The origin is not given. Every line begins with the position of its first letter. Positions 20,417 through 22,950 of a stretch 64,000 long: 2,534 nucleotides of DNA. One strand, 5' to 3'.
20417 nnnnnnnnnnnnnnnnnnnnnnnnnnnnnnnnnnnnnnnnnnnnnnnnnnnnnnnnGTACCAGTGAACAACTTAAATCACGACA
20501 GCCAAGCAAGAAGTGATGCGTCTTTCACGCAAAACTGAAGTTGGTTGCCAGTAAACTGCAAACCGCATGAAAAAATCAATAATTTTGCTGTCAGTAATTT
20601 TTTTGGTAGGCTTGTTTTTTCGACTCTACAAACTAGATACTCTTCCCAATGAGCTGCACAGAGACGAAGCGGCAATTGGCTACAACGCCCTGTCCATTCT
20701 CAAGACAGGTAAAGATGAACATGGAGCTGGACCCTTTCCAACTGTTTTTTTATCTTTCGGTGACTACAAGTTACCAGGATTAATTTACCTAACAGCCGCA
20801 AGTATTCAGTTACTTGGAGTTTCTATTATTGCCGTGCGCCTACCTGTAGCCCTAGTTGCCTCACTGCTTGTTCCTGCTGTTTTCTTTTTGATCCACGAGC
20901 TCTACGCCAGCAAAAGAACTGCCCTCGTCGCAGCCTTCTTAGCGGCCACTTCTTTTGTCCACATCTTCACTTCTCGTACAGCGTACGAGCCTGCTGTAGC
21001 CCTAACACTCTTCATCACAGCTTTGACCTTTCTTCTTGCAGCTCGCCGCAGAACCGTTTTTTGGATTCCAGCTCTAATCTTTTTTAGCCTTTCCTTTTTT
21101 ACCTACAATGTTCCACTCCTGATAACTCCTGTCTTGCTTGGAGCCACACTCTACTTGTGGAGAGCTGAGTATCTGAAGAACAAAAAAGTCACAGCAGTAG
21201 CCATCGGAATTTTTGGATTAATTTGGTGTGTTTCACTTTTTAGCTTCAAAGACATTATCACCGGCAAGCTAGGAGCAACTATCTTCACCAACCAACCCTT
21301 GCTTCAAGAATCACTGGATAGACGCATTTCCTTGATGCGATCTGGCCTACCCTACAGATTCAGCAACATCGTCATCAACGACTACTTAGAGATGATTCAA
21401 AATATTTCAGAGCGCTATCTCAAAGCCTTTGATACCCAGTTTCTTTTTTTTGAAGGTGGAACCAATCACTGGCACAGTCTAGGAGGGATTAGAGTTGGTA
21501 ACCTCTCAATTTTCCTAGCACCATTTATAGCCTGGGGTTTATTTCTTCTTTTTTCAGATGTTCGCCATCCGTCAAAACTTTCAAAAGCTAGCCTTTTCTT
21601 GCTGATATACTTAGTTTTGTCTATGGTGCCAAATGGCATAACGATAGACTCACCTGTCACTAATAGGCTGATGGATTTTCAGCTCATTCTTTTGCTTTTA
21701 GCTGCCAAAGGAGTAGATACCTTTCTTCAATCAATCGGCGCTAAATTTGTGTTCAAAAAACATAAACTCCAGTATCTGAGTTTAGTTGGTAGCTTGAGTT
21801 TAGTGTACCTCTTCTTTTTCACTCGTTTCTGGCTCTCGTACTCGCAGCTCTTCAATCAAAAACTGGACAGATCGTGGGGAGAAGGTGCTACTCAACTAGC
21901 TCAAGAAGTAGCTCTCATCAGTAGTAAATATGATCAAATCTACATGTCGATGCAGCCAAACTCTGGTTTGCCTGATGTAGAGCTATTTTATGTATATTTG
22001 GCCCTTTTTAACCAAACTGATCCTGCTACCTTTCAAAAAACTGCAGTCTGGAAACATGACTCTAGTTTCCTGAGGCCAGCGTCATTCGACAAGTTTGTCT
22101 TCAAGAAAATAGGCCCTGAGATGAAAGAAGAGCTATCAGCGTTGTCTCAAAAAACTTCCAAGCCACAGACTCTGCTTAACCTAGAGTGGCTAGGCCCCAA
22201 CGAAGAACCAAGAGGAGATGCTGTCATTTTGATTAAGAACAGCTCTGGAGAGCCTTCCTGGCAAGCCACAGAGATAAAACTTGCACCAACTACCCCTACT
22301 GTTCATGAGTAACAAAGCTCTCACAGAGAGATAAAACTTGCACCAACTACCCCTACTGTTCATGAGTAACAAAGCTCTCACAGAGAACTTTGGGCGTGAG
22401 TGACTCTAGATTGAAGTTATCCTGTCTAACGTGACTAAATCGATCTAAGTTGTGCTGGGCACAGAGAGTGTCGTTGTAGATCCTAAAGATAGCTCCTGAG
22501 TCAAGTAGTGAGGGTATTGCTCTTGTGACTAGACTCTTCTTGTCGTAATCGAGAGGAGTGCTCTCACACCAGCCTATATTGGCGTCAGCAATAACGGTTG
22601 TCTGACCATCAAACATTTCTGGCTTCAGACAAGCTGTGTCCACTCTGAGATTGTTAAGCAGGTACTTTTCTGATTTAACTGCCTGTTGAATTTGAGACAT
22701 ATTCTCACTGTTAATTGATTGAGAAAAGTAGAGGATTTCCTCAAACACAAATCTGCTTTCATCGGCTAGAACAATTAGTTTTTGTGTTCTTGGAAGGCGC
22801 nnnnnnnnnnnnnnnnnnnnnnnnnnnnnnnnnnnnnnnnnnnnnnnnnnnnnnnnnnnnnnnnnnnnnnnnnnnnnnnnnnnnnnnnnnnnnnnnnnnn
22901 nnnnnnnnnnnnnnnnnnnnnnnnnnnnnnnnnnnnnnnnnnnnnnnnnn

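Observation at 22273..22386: Perfect 57-bp tandem duplication whose copies encode the C-termini of two convergent GT-C paralogues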

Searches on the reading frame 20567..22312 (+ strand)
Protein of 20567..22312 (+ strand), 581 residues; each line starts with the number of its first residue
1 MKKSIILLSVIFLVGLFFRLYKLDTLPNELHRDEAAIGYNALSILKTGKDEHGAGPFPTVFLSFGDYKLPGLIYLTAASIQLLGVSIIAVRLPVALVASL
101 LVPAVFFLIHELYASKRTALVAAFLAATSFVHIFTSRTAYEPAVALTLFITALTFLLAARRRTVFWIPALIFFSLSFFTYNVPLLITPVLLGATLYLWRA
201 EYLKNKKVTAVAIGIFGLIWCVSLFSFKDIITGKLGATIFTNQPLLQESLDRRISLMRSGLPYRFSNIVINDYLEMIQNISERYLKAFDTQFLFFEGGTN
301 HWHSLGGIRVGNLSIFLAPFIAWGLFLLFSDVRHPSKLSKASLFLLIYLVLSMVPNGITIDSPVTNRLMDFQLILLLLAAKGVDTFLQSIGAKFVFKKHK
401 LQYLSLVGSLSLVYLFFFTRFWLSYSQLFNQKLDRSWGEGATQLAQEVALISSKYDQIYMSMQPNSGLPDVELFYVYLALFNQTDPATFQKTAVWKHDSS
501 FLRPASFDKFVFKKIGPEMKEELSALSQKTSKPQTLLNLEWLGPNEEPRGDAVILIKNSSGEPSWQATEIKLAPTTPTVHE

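Call 9: search_protein_families(library=pfam, proteins=[window:20567-22312:+], max_evalue=0.01)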
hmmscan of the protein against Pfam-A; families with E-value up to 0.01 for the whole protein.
window:20567-22312:+ (581 aa): 2 families
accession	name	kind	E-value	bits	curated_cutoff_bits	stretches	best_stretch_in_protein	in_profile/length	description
PF13231.12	PMT_2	-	3.6e-07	31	26.1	1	70-217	4-150/160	Dolichyl-phosphate-mannose-protein mannosyltransferase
PF02366.24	PMT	-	8.9e-07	29.1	22.7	1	10-202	2-205/245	Dolichyl-phosphate-mannose-protein mannosyltransferase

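Call 10: find_encoding_contigs(protein=window:20567-22312:+, flank=6000, max_places=10)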
Protein window:20567-22312:+ (581 aa): no gene with exactly this product is on record in the collection.

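Call 19: find_homologous_proteins(query=window:20567-22312:+, max_evalue=1e-10)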
Query window:20567-22312:+ (581 aa): 115 proteins with E <= 1e-10 among 8000 candidates.
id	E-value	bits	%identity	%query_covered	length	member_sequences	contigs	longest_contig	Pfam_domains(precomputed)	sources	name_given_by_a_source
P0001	0.0e+0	1278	100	100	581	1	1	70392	PF02366.25,PF13231.13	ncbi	-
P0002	1.1e-108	383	38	97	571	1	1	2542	PF13231.13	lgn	-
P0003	3.5e-105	371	37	98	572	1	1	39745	PF02366.25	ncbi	ncbi:MAG TPA: phospholipid carrier-dependent glycosyltransferase [Patescibacteria group bacterium]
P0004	2.9e-102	361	38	97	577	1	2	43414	-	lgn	-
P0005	1.4e-99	352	38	96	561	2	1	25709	-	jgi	-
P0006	4.5e-99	351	38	97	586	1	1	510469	-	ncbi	ncbi:MAG: hypothetical protein ABI425_02135 [Patescibacteria group bacterium]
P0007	5.2e-97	344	39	93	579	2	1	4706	-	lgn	-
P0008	5.9e-97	344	37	97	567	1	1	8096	PF02366.25,PF13231.13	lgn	-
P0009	2.5e-96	342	36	97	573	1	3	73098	-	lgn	-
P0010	9.7e-93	330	37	98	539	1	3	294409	PF02366.25,PF13231.13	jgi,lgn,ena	-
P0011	1.1e-91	326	37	98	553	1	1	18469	PF02366.25,PF13231.13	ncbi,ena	-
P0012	4.1e-87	311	36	86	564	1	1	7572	PF13231.13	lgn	-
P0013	2.6e-84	302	34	98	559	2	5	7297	-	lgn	-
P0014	2.2e-83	299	35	95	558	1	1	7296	-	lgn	-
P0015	4.8e-82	295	36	91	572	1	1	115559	-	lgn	-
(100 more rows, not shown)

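Call 35: search_solved_structures(query=A1, max_evalue=0.01)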
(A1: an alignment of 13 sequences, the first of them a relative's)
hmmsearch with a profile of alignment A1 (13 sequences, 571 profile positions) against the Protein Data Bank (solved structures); distinct sequences matched with E-value up to 0.01: 0.

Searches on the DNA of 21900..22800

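Call 48: search_rna_families(source=window, start=21900, end=22800, threshold=evalue, max_evalue=1)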
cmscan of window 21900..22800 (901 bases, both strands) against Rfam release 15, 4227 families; matches with E-value up to 1: 0.
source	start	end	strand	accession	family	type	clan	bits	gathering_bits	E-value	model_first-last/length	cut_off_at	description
